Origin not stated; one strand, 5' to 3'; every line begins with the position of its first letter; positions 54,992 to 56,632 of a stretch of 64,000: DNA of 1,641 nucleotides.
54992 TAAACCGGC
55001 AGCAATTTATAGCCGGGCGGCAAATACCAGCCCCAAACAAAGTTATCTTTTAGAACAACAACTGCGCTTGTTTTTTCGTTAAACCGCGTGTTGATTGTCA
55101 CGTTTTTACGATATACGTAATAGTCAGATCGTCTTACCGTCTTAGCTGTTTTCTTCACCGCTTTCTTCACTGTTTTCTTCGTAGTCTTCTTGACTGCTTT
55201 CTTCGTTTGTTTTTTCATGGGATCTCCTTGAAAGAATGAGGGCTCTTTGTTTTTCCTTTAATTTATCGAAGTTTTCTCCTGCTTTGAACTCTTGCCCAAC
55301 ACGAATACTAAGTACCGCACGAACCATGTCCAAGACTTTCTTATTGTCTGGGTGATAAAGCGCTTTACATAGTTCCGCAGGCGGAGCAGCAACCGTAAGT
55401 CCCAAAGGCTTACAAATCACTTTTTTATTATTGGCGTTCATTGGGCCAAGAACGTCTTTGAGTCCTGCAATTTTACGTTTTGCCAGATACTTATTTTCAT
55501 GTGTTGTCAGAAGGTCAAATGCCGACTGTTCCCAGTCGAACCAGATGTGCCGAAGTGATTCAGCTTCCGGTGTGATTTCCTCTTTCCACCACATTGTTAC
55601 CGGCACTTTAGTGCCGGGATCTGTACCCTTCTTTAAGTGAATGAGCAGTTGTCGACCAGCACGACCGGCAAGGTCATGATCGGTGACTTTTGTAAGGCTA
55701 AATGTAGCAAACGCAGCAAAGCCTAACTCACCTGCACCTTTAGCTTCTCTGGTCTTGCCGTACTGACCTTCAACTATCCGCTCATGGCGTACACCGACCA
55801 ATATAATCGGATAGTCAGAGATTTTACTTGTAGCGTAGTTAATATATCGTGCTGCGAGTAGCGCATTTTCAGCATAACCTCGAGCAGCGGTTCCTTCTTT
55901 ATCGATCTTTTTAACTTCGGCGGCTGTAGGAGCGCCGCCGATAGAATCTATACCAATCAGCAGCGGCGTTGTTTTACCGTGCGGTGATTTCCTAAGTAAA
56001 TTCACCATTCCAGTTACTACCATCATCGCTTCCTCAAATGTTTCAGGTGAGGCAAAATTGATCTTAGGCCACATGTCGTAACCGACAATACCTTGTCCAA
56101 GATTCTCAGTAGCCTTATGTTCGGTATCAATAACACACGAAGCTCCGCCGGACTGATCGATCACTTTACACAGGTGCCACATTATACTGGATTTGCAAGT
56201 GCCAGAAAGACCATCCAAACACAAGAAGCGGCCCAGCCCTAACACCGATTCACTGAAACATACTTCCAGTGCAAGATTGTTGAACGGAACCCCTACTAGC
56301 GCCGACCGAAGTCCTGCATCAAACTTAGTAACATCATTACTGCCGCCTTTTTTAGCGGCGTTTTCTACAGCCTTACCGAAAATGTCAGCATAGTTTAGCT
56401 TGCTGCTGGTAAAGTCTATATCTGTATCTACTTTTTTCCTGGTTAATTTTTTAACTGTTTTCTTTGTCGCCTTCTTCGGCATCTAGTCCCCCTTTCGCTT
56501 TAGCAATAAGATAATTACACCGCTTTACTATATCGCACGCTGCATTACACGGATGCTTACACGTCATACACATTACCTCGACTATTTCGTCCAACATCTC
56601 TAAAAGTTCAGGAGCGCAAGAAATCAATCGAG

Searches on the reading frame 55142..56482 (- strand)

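Call 34: search_protein_families(library=phrogs, proteins=[window:55142-56482:-], max_evalue=0.001)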
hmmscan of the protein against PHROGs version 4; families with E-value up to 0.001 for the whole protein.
window:55142-56482:- (446 aa): 1 family
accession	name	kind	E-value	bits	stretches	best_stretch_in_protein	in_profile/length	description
phrog_97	-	other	7e-20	72.7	1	42-302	27-284/506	UvsX-like recombinase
